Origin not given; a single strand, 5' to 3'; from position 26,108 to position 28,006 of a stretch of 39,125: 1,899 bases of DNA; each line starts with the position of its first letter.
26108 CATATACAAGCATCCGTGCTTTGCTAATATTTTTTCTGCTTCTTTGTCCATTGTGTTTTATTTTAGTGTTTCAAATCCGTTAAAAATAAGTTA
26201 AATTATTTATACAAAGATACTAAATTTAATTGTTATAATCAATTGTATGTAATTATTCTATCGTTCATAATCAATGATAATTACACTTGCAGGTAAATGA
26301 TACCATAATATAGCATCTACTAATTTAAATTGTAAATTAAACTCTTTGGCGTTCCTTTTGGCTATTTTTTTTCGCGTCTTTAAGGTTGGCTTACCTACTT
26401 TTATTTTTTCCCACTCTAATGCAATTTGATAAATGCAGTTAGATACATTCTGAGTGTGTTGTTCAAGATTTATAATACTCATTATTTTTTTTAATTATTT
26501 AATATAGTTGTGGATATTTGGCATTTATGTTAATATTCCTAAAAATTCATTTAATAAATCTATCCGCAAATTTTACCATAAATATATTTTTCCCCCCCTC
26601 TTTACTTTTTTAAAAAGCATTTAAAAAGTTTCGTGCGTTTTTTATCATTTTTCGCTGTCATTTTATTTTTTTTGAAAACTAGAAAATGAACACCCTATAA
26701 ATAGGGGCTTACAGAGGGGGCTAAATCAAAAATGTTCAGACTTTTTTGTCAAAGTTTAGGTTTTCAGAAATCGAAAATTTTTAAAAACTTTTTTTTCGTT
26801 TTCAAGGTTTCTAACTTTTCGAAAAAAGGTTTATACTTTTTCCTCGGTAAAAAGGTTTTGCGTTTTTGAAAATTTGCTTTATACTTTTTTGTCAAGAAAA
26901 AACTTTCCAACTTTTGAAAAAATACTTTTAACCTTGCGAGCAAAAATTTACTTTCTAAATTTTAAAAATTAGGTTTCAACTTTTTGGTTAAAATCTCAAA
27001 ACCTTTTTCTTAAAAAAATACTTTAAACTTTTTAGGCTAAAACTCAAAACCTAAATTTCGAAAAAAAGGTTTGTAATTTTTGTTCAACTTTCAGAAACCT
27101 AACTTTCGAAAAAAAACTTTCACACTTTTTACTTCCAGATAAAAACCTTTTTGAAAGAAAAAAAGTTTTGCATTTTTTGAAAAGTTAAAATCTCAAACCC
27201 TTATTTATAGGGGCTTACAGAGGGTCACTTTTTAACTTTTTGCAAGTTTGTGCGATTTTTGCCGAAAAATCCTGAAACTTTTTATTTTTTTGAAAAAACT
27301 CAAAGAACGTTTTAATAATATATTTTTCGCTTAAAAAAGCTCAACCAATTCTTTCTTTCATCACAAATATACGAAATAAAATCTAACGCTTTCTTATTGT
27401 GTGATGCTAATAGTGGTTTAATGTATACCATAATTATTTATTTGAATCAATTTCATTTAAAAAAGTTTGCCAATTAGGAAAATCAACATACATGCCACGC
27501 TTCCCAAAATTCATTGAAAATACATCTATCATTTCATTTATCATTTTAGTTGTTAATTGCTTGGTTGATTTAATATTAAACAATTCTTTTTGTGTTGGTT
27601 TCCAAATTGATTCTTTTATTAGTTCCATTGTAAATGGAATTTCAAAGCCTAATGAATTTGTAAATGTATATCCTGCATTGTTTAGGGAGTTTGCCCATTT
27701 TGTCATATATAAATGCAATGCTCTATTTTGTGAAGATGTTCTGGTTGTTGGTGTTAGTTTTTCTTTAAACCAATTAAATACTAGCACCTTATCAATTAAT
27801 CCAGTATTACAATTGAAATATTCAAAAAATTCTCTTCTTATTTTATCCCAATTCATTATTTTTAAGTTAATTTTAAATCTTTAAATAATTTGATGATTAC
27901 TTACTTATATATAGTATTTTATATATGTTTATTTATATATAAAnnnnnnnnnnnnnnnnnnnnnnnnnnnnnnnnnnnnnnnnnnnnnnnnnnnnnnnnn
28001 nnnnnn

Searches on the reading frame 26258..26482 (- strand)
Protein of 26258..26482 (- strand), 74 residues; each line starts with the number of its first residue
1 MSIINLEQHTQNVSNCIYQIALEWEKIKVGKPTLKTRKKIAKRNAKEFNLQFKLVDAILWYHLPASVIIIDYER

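Call 11: search_protein_families(library=phrogs, proteins=[window:26258-26482:-], max_evalue=0.01)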
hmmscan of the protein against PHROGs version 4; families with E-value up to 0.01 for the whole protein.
window:26258-26482:- (74 aa): 0 families

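Call 12: search_protein_families(library=pfam, proteins=[window:26258-26482:-], max_evalue=0.01)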
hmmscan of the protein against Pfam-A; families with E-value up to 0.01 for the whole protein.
window:26258-26482:- (74 aa): 0 families

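Call 36: find_encoding_contigs(protein=window:26258-26482:-, flank=6000, max_places=10)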
Protein window:26258-26482:- (74 aa): 6 contigs read that carry it; 3 places shown.
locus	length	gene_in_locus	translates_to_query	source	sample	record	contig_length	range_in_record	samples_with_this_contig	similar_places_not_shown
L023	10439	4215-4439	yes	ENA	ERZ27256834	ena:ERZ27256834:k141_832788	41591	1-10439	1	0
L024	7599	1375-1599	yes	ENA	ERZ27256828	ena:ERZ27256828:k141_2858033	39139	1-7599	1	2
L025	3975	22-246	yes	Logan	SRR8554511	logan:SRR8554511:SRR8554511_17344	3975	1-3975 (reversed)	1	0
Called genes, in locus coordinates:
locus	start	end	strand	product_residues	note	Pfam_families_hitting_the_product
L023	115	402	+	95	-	-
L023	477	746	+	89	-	-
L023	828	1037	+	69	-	-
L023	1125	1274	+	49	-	-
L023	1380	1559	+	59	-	-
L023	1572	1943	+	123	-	-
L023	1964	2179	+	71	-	-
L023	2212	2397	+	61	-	-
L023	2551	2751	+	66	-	-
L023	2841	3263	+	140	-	-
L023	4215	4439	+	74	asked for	-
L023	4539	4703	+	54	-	-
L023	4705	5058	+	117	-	-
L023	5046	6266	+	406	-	PF04466:Terminase_3, PF17288:Terminase_3C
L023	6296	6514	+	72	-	-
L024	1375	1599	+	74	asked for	-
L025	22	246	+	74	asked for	-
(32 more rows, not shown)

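Call 106: search_protein_families(library=ncbifam, proteins=[window:26258-26482:-], max_evalue=0.01)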
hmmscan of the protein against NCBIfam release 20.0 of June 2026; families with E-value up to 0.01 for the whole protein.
window:26258-26482:- (74 aa): 0 families

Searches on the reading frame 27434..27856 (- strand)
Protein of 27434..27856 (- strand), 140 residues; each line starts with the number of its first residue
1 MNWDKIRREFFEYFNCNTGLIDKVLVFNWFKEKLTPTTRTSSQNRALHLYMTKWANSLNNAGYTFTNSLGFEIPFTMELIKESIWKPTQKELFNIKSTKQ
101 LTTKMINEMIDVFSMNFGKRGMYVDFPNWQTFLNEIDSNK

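Call 11: search_protein_families(library=phrogs, proteins=[window:27434-27856:-], max_evalue=0.01)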
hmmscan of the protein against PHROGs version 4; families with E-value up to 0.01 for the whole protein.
window:27434-27856:- (140 aa): 0 families

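Call 12: search_protein_families(library=pfam, proteins=[window:27434-27856:-], max_evalue=0.01)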
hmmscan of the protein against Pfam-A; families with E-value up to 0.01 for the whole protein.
window:27434-27856:- (140 aa): 0 families

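Call 14: find_related_loci(query=window:27434-27856:-, collection=viral_contigs, flank=6000)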
Query window:27434-27856:- (140 aa) in viral_contigs; peptide patterns used: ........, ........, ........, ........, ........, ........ (x = any residue, [..] = any of these).
1 stretches matched a pattern; 1 encode a relative of the query (tblastn E <= 1e-3); 1 distinct loci.
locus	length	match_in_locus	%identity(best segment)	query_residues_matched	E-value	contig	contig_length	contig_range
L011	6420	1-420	99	1-140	9e-94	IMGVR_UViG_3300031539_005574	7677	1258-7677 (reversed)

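Call 35: find_encoding_contigs(protein=window:27434-27856:-, flank=6000, max_places=10)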
Protein window:27434-27856:- (140 aa): 4 contigs read that carry it; 3 places shown.
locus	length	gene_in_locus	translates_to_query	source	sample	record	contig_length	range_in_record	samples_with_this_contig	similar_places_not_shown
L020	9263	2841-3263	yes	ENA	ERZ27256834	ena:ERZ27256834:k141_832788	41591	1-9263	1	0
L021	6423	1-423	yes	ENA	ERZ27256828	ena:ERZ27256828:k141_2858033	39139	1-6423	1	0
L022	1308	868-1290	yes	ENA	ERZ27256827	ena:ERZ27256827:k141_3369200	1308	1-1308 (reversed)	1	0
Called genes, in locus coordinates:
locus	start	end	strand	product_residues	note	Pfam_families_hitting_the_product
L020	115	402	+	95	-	-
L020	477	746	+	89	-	-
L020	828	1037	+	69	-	-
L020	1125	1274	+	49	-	-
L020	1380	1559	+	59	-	-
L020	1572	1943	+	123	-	-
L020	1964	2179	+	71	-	-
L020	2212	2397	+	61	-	-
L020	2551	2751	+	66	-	-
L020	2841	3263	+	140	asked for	-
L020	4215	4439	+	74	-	-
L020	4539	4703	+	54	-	-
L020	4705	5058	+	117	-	-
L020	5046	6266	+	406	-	PF04466:Terminase_3, PF17288:Terminase_3C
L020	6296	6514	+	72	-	-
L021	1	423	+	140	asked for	?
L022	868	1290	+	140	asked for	-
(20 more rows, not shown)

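Call 57: find_homologous_proteins(query=window:27434-27856:-, max_evalue=0.001)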
Query window:27434-27856:- (140 aa): 22 proteins with E <= 0.001 among 29 candidates.
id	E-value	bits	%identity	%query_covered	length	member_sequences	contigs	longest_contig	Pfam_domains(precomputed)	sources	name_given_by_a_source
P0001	2.2e-88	311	99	100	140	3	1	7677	-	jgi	-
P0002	4.5e-56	207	67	96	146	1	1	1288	-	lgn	-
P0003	5.3e-56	206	68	99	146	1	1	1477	-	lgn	-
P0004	5.8e-55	203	75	83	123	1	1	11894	-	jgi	-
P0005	4.7e-53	197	64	98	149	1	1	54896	-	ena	-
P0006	1.9e-52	195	63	98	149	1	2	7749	-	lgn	-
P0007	4.5e-52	194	63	99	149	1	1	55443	-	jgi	jgi:hypothetical protein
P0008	9.4e-52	193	63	99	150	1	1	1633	-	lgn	-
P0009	2.9e-51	191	62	99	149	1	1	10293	-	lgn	-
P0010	3.1e-50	188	65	99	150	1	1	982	-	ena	-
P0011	4.1e-50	187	63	100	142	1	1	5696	-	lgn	-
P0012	1.5e-49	185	61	98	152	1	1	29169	-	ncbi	-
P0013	5.7e-49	184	60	99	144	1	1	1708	-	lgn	-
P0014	1.2e-47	179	65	94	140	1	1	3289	-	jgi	-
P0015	3.2e-47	178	60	99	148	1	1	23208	-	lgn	-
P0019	1.2e-43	166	58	99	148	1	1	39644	-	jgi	jgi:hypothetical protein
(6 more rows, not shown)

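Call 58: find_encoding_contigs(protein=P0004, flank=5000, max_places=2)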
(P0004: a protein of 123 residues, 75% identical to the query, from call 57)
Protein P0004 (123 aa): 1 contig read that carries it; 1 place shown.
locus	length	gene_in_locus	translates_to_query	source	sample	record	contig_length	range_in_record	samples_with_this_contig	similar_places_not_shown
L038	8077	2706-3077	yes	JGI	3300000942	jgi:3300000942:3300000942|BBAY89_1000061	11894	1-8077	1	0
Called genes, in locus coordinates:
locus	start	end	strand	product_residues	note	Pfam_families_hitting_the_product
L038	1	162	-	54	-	?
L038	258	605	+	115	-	PF12844:HTH_19 (weak), PF13560:HTH_31 (weak), PF01381:HTH_3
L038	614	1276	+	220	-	PF10544:T5orf172 (weak), PF13455:MUG113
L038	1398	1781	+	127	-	-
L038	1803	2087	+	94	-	-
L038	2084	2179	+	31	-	-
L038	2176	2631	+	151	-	PF05766:NinG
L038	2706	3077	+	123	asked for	-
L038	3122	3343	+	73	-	-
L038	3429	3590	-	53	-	-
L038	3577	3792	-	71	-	-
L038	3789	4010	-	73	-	-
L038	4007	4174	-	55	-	-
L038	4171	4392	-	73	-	-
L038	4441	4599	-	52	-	-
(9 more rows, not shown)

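Call 59: find_encoding_contigs(protein=P0005, flank=5000, max_places=2)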
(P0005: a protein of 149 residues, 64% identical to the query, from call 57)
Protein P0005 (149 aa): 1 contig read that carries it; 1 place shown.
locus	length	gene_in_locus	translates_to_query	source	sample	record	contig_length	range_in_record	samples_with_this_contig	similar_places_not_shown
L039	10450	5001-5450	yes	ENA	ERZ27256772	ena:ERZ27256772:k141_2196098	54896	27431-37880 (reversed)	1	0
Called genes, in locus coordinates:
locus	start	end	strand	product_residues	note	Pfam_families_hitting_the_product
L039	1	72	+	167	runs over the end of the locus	-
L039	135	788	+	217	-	PF05766:NinG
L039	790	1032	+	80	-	-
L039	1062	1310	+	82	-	PF09643:YopX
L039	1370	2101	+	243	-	PF08346:AntA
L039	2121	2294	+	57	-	-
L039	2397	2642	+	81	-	-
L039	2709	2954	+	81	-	-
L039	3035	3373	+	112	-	-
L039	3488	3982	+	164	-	PF04448:DUF551 (weak)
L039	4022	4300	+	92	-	-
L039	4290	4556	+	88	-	-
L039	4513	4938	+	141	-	-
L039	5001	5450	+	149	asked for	-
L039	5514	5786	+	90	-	-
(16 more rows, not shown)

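Call 60: find_encoding_contigs(protein=P0012, flank=5000, max_places=2)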
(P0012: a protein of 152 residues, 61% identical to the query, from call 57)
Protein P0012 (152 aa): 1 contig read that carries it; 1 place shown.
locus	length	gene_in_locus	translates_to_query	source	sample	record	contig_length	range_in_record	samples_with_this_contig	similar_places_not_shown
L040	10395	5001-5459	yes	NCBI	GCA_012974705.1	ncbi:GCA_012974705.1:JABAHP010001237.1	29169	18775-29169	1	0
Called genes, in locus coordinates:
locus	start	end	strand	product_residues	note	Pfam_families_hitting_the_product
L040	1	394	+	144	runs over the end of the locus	-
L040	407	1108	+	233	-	-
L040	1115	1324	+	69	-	-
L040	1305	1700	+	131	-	-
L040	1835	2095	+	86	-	-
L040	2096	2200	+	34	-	-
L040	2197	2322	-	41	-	-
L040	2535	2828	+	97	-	-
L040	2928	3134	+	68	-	-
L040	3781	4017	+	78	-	-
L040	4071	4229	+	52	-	-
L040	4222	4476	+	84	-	PF01844:HNH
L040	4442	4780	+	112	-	-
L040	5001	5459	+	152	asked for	-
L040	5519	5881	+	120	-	-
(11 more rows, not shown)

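Call 61: find_encoding_contigs(protein=P0019, flank=5000, max_places=2)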
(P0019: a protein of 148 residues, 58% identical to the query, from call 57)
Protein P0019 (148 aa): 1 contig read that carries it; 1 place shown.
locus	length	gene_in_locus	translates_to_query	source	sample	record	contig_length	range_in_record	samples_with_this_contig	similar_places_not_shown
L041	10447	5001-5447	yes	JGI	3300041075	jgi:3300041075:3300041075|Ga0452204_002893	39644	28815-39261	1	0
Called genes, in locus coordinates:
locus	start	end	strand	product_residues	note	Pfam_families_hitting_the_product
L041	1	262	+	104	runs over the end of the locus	-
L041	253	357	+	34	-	-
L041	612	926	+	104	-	-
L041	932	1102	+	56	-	-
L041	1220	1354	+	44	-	-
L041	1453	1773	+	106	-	-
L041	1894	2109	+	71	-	-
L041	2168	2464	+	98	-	-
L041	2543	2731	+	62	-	-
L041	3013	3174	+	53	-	-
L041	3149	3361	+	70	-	-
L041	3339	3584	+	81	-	-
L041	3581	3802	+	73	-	-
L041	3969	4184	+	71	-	-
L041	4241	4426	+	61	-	-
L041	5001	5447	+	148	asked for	-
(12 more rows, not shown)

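Call 99: search_protein_families(library=phrogs, proteins=[L011:426-635:+, L011:704-988:+, L011:1940-2374:+, L011:2374-3810:+], max_evalue=0.01)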
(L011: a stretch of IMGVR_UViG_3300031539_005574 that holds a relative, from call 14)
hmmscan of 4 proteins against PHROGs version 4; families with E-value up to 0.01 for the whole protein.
L011:426-635:+ (69 aa): 0 families

L011:704-988:+ (94 aa): 0 families

L011:1940-2374:+ (144 aa): 0 families

L011:2374-3810:+ (478 aa): 4 families
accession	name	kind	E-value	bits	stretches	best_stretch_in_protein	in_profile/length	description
phrog_38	-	head and packaging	9e-66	224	1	7-471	253-705/760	terminase large subunit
phrog_4758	-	head and packaging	5.5e-44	151.3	1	12-251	10-234/243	terminase large subunit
phrog_30251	-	head and packaging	2.2e-19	70.2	1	28-458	22-449/799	terminase large subunit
phrog_5573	-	head and packaging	6.6e-13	49.7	1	252-469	19-234/250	terminase large subunit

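Call 103: search_solved_structures(query=window:27434-27856:-, max_evalue=1)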
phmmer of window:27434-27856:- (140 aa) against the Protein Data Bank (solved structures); distinct sequences matched with E-value up to 1: 0.

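Call 105: search_solved_structures(query=A1, max_evalue=1)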
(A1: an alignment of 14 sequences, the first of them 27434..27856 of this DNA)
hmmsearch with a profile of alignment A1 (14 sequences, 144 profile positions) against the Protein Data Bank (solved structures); distinct sequences matched with E-value up to 1: 2.
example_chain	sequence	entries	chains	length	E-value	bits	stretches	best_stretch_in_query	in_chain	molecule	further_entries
7l75_A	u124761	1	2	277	0.063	16.4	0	9-71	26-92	Foldase protein PrsA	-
5vr3_A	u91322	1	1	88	0.43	13.7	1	93-141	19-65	BRAF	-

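Call 106: search_protein_families(library=ncbifam, proteins=[window:27434-27856:-], max_evalue=0.01)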
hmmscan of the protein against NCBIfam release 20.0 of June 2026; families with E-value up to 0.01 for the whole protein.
window:27434-27856:- (140 aa): 0 families

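Call 111: predict_structure(alignment_id=A1)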
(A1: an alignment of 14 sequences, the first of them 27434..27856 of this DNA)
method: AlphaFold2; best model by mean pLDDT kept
length: 140 residues; sequences in the alignment: 14
mean_pLDDT: 82.0   pTM: 0.62
mean pLDDT of the five models: 82.0, 80.9, 80.8, 79.6, 79.0
residues with pLDDT >= 90: 16; 70-90: 110; 50-70: 14; < 50: 0
segments of 3 or more residues with pLDDT < 50: none
pLDDT, mean of each block of 10 residues (from residue 1): 83 68 81 71 81 88 86 91 90 82 86 86 80 77
secondary structure, 60 per line:
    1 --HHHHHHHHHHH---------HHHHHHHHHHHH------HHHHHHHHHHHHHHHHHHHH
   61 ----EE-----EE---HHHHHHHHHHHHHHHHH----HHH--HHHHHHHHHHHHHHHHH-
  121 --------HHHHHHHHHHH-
elements in order: H3-13 H23-34 H41-60 H77-93 H103-119 H129-139

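Call 113: fold_search(model_id=the predicted structure, library=pdb)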
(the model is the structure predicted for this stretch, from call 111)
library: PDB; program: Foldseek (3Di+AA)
matches with E <= 10: 127; with E <= 0.001: 0
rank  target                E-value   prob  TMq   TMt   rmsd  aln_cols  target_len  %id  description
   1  2ws2_A                1.3e+00  0.08  0.21  0.15  14.7       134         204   14  The 2 Angstrom structure of a Nu-class GST from Haemonchus contortus (released 2010-09-29)
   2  6u16_A                1.5e+00  0.10  0.20  0.14  10.1        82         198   10  Human thymine DNA glycosylase N140A mutant bound to DNA with 5-carboxyl-dC substrate (released 2019-11-20)
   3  5cys_A                1.6e+00  0.09  0.20  0.14  10.1        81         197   10  Structure of the enzyme-product complex resulting from TDG action on a GcaC mismatch (released 2015-09-16)
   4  5ff8_A                1.7e+00  0.08  0.19  0.14  10.4        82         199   11  TDG enzyme-product complex (released 2016-09-28)
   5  3bcq_A                1.7e+00  0.03  0.16  0.16  13.4       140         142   14  Crystal structure of oxy-hemoglobin from Brycon cephalus (released 2008-10-07)
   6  5t2w_A                1.9e+00  0.08  0.20  0.14  10.1        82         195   10  Structure of thymine DNA glycosylase bound to substrate analog 2'-F-5-formyl-dC (released 2016-11-09)
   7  7opy_A                1.9e+00  0.06  0.20  0.15  14.8       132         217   14  Camel GSTM1-1 in complex with S-(p-nitrobenzyl)glutathione (released 2022-02-16)
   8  3ilb_A                1.9e+00  0.04  0.16  0.15  13.8        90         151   13  Crystal structure of mouse Bcl-xl mutant (R139A) at pH 6.0 (released 2010-04-14)
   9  3umc_C                2.2e+00  0.08  0.24  0.17   8.2        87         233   16  Crystal Structure of the L-2-Haloacid Dehalogenase PA0810 (released 2012-11-14)
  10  2on7_A                2.3e+00  0.06  0.22  0.17  14.6       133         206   10  Structure of NaGST-1 (released 2007-08-07)
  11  6yw7_B                2.3e+00  0.05  0.17  0.11  22.3       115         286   14  Cryo-EM structure of the ARP2/3 1A5C isoform complex. (released 2020-07-22)
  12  9dlx_B                2.3e+00  0.04  0.17  0.08  22.4       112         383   17  Bovine Arp2/3 complex with N-WASP CA bound to Arp3 and Arp2-ArpC1 (released 2025-02-12)
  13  7c4j_K                2.3e+00  0.03  0.17  0.08  19.3       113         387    9  Cryo-EM structure of the yeast Swi/Snf complex in a nucleosome free state (released 2020-07-15)
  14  4z7b_A                2.5e+00  0.08  0.20  0.15  10.0        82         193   10  Structure of the enzyme-product complex resulting from TDG action on a GfC mismatch (released 2015-09-16)
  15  3umc_B                2.5e+00  0.08  0.24  0.17   8.0        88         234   16  Crystal Structure of the L-2-Haloacid Dehalogenase PA0810 (released 2012-11-14)
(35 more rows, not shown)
